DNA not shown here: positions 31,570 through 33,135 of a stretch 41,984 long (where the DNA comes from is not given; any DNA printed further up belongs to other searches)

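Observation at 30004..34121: Operon of two paralogous OAS/CD-NTase-like nucleotidyltransferases flanking an NPP-type phosphodiesterase, converging on a DEDD exonuclease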

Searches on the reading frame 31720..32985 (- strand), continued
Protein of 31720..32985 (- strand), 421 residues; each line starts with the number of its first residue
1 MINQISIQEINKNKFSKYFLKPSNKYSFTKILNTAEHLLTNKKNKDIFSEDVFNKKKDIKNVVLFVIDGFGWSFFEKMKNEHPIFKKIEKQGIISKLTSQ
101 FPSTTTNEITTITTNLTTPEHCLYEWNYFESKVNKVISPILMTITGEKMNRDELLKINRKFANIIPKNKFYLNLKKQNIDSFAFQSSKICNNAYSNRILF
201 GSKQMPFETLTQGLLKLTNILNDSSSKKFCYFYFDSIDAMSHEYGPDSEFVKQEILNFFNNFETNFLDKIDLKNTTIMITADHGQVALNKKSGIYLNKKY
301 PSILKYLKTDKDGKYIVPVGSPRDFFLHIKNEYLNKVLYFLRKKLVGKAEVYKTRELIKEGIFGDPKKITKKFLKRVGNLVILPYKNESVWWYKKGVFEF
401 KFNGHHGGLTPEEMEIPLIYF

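Call 57: find_encoding_contigs(protein=P0056, flank=7000, max_places=1)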
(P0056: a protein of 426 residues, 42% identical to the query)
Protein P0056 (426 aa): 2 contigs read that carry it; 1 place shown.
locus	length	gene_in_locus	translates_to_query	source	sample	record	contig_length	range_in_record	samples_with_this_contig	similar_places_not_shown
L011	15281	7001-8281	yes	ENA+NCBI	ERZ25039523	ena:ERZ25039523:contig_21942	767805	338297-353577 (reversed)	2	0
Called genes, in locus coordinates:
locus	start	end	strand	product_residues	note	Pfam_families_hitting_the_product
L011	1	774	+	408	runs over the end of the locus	PF00462:Glutaredoxin, PF01266:DAO (weak), PF01946:Thi4 (faint), PF03486:HI0933_like (faint), PF07992:Pyr_redox_2, PF13450:NAD_binding_8 (weak), PF13738:Pyr_redox_3, PF00070:Pyr_redox, +1 more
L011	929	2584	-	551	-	PF00174:Oxidored_molyb, PF03404:Mo-co_dimer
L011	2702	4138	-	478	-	PF09594:GT87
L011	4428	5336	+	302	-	PF00296:Bac_luciferase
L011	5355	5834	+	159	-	PF01243:PNPOx_N, PF12900:Pyridox_ox_2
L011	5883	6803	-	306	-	PF00412:LIM, PF12315:DA1-like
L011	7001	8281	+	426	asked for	PF01663:Phosphodiest, PF08665:PglZ (faint)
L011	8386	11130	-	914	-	PF12704:MacB_PCD, PF02687:FtsX, PF12704:MacB_PCD, PF02687:FtsX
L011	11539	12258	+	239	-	PF21760:SecD_1st, PF22599:SecDF_P1_head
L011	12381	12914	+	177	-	PF02355:SecD_SecF_C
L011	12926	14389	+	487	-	PF02355:SecD_SecF_C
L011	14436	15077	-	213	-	PF21447:Ppx-GppA_III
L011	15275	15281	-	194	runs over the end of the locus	PF05235:CHAD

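Call 58: find_encoding_contigs(protein=P0120, flank=7000, max_places=1)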
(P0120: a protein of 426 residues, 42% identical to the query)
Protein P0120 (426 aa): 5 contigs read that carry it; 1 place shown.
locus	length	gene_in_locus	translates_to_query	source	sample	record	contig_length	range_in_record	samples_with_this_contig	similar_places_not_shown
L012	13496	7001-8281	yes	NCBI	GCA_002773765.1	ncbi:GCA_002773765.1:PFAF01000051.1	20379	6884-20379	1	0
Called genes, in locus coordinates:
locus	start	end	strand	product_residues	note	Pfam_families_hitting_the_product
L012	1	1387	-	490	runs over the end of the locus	PF01336:tRNA_anti-codon, PF00152:tRNA-synt_2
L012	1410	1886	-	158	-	PF03449:GreA_GreB_N, PF01272:GreA_GreB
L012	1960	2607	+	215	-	-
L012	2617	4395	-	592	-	PF00664:ABC_membrane, PF00005:ABC_tran, PF02463:SMC_N (faint)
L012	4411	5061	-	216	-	PF03167:UDG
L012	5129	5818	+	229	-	-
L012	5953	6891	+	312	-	PF01636:APH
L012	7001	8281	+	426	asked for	PF01663:Phosphodiest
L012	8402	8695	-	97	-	-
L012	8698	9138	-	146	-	-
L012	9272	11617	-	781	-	PF02190:LON_substr_bdg, PF00004:AAA, PF07728:AAA_5 (weak), PF22667:Lon_lid, PF05362:Lon_C, PF13541:ChlI (weak)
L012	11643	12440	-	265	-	PF20257:SAM_HAT_C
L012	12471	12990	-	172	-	PF00849:PseudoU_synth_2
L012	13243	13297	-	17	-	-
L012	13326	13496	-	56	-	PF02535:Zip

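Call 59: find_encoding_contigs(protein=P0013, flank=7000, max_places=1)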
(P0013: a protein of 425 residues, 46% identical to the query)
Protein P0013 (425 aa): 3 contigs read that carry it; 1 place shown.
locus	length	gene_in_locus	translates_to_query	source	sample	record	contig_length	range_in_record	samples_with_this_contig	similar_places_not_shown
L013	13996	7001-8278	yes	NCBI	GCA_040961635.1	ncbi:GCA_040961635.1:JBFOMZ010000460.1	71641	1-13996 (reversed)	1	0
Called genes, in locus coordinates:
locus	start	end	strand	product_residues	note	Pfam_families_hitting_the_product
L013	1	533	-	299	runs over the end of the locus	PF04055:Radical_SAM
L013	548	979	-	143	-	PF00293:NUDIX, PF14815:NUDIX_4 (weak)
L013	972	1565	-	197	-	-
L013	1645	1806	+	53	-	-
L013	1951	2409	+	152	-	PF03449:GreA_GreB_N, PF01272:GreA_GreB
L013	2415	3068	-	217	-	PF13840:ACT_7 (faint)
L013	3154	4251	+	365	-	-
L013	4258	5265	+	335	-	PF00850:Hist_deacetyl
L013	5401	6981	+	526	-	PF01921:tRNA-synt_1f, PF09334:tRNA-synt_1g (weak), PF19269:Anticodon_2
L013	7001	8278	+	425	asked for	PF01663:Phosphodiest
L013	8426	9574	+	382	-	PF00478:IMPDH, PF03060:NMO, PF01070:FMN_dh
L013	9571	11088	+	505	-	PF00117:GATase, PF07722:Peptidase_C26 (weak), PF02540:NAD_synthase (faint), PF00958:GMP_synt_C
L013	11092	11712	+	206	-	PF01725:Ham1p_like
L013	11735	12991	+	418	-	PF02403:Seryl_tRNA_N, PF00587:tRNA-synt_2b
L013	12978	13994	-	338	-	?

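Call 80: find_related_loci(query=window:31720-32985:-, collection=genome_contigs, flank=5000)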
Query window:31720-32985:- (421 aa) in genome_contigs; peptide patterns used: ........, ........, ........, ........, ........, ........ (x = any residue, [..] = any of these).
242 stretches matched a pattern, but none encodes a relative of the query by tblastn (E <= 1e-3).
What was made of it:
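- Tried and rejected: A genome scan with the window NPP found no close relative among species representatives (call 80), so the window lineage could not be named more precisely than CPR.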
